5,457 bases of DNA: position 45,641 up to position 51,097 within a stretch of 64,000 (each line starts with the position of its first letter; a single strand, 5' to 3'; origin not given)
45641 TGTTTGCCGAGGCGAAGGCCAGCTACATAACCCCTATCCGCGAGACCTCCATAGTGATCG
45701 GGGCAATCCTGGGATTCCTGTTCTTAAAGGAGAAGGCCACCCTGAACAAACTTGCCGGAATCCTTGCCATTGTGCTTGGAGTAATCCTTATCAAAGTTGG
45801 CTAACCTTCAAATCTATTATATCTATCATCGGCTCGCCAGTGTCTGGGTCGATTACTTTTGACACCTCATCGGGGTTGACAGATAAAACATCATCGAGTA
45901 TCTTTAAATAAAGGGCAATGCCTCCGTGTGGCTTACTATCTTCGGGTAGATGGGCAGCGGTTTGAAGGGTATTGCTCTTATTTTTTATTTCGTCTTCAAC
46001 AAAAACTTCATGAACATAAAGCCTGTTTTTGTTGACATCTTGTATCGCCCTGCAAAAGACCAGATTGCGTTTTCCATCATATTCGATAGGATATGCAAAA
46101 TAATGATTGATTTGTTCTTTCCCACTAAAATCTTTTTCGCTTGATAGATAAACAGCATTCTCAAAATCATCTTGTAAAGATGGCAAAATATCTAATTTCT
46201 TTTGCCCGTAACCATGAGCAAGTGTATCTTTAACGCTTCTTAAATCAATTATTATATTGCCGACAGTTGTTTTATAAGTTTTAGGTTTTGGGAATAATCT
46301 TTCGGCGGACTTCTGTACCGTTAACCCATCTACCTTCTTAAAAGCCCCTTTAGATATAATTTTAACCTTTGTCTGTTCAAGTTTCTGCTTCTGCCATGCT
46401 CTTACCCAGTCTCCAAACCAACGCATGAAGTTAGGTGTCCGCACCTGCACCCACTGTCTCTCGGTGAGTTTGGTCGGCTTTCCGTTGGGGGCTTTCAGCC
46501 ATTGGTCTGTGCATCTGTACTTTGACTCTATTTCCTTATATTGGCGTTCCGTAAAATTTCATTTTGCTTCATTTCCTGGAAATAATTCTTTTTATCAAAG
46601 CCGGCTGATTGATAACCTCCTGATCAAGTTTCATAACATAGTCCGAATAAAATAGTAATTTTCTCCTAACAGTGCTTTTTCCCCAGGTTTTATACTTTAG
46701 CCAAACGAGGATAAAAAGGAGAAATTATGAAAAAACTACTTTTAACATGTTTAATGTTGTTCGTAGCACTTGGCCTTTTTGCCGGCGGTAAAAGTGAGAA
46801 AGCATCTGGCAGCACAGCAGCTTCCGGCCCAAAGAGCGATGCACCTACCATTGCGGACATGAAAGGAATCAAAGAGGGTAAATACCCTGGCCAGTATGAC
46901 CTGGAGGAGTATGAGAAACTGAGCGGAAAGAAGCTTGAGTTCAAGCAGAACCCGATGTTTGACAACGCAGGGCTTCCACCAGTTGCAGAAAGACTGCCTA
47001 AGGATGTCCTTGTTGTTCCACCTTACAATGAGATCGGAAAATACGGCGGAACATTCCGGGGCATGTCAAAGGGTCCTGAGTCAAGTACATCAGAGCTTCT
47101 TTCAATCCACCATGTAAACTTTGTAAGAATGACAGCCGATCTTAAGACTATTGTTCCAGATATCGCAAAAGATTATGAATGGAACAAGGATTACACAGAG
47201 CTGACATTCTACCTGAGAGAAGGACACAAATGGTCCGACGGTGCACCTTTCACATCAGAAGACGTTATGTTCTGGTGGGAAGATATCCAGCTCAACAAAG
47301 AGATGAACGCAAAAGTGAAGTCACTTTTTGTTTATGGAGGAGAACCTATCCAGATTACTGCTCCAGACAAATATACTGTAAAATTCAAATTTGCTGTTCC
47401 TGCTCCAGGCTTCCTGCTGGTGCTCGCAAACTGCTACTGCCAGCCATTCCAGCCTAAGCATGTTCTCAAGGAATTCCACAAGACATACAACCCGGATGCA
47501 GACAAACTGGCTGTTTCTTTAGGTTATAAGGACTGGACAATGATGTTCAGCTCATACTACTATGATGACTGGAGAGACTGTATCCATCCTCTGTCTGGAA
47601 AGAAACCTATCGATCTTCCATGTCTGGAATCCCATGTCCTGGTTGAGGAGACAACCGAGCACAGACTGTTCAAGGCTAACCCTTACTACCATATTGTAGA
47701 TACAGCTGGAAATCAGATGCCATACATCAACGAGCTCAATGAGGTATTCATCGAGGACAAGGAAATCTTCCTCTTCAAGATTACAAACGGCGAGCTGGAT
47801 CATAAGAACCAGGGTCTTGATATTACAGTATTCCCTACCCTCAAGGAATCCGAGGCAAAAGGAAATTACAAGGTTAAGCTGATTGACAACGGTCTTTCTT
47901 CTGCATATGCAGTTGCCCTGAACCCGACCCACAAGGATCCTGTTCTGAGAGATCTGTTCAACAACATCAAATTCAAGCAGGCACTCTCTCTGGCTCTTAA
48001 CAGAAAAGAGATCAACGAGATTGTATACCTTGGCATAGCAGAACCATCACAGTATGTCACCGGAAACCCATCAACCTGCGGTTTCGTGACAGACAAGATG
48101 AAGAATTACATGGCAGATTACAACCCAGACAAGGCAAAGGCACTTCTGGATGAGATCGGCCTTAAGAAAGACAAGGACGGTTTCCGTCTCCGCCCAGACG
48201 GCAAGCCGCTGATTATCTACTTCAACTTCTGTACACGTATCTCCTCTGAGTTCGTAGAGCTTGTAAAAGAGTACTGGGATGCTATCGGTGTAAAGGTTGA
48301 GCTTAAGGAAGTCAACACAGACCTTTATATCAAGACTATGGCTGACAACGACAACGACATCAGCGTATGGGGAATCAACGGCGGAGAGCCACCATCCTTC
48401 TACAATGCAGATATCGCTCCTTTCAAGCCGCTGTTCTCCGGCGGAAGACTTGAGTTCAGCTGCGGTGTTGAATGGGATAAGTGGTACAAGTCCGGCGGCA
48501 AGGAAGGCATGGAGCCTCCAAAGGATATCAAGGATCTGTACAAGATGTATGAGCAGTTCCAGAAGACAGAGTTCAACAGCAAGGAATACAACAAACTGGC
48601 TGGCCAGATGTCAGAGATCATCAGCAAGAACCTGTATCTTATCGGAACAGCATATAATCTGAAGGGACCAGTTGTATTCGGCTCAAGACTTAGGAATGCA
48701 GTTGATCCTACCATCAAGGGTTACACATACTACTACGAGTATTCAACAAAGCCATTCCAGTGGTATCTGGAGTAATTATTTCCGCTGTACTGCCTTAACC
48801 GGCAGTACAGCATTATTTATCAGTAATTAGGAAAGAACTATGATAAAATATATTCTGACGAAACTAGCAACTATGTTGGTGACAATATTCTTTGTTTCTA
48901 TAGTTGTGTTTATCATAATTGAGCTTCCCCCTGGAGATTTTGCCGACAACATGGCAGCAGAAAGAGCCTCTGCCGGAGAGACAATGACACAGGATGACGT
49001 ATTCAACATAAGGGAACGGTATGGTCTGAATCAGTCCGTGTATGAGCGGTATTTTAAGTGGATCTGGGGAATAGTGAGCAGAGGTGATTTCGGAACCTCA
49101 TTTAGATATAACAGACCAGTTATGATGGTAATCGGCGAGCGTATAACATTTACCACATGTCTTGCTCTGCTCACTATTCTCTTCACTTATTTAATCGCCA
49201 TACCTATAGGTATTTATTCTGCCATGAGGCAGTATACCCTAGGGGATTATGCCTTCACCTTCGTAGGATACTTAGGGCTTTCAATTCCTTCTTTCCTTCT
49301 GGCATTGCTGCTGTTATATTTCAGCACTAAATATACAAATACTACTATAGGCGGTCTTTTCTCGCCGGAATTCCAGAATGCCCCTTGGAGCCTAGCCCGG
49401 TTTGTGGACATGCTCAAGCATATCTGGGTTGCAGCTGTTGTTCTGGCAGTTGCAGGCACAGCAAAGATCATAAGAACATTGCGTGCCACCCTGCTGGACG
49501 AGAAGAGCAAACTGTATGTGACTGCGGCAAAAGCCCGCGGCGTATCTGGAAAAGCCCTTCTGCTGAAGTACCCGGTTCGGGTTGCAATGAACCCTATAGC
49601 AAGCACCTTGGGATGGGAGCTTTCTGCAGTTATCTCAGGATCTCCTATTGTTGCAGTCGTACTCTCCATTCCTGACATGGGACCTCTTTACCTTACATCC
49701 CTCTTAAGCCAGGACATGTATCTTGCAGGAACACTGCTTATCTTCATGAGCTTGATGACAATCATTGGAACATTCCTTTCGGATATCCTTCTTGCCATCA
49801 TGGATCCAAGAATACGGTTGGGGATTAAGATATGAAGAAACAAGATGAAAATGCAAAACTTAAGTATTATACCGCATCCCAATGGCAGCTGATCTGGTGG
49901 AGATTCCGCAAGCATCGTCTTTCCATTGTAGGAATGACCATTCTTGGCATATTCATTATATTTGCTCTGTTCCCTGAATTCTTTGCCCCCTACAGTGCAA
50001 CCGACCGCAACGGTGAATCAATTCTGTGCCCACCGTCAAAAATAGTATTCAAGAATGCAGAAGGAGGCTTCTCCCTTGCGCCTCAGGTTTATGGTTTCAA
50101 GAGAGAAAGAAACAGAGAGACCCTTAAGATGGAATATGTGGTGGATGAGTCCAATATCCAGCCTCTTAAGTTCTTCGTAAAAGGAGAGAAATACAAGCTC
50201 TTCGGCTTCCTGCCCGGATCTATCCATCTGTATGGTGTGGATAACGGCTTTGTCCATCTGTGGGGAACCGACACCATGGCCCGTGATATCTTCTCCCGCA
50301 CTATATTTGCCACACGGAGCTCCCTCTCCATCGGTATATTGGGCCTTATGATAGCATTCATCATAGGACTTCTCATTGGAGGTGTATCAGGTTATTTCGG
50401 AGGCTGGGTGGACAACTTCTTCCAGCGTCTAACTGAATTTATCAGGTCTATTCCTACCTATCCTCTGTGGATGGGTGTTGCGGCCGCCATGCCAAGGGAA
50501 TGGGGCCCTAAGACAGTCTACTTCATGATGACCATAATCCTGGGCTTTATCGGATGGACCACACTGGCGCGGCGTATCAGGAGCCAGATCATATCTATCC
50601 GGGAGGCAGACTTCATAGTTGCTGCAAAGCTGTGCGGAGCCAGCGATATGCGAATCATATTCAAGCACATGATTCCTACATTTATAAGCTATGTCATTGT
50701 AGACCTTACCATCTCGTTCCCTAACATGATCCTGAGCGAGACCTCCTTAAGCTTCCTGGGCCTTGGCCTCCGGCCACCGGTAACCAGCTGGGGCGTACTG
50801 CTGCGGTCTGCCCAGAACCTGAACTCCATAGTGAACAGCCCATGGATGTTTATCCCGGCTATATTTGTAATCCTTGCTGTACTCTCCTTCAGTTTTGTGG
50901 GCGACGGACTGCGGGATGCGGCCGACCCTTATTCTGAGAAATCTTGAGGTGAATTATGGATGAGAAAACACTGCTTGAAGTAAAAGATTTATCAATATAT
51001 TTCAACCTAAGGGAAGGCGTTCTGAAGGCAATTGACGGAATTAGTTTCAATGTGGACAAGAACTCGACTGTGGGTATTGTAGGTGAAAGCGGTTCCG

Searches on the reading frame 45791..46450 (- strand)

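Call 16: search_protein_families(library=pfam, max_evalue=0.000001, proteins=[window:45791-46450:-])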
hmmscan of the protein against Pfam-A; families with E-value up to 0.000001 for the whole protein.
window:45791-46450:- (219 aa): 1 family
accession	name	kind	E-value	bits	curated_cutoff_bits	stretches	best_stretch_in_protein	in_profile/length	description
PF18798.6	LPD3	-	1.4e-07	32.2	27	1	47-145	12-114/114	Large polyvalent protein-associated domain 3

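Call 73: search_protein_families(library=padloc, max_evalue=0.001, proteins=[window:45791-46450:-])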
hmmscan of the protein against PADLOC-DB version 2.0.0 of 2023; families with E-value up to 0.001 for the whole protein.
window:45791-46450:- (219 aa): 0 families

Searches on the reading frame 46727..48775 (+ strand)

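Call 16: search_protein_families(library=pfam, max_evalue=0.000001, proteins=[window:46727-48775:+])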
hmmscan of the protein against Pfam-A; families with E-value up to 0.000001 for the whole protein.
window:46727-48775:+ (682 aa): 1 family
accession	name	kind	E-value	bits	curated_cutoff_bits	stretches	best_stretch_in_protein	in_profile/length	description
PF00496.27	SBP_bac_5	-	2.9e-56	191.6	32.4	1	141-558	1-356/368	Bacterial extracellular solute-binding proteins, family 5 Middle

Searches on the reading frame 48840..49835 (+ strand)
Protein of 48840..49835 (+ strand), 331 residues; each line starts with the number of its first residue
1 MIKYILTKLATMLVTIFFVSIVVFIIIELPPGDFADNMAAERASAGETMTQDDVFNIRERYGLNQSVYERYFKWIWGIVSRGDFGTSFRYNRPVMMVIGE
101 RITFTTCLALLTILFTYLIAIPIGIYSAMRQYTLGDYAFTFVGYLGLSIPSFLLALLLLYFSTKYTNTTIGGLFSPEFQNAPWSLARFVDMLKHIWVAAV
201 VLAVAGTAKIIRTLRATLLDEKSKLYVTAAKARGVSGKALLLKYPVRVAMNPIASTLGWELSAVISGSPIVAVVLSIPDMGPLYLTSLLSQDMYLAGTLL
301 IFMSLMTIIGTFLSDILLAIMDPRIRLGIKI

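Call 16: search_protein_families(library=pfam, max_evalue=0.000001, proteins=[window:48840-49835:+])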
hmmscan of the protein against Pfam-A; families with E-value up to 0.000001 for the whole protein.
window:48840-49835:+ (331 aa): 2 families
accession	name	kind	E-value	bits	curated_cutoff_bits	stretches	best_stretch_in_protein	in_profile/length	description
PF00528.27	BPD_transp_1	-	2.6e-26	92.9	26.4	1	120-326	1-183/184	Binding-protein-dependent transport system inner membrane component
PF19300.4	BPD_transp_1_N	-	3.8e-10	40.4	23.8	1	1-108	1-113/114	Binding-prot-dependent transport system membrane comp, N-term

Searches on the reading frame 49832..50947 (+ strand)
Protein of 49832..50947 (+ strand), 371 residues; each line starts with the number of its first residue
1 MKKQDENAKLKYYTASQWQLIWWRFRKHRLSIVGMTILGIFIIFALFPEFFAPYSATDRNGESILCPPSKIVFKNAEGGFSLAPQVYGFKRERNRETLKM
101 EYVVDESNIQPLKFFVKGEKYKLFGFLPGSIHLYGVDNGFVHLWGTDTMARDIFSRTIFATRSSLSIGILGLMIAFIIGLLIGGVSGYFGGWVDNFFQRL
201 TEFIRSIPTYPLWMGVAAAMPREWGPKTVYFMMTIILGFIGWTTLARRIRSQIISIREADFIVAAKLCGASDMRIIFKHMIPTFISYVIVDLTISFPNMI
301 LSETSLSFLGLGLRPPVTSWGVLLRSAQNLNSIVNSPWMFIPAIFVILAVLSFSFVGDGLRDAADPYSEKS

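Call 16: search_protein_families(library=pfam, max_evalue=0.000001, proteins=[window:49832-50947:+])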
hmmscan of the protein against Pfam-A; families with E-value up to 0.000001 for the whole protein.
window:49832-50947:+ (371 aa): 2 families
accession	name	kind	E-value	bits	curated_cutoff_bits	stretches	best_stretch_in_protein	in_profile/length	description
PF00528.27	BPD_transp_1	-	4.6e-28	98.6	26.4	1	179-366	1-180/184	Binding-protein-dependent transport system inner membrane component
PF12911.12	OppC_N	-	4e-15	55.9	23.9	1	16-68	1-53/53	N-terminal TM domain of oligopeptide transport permease C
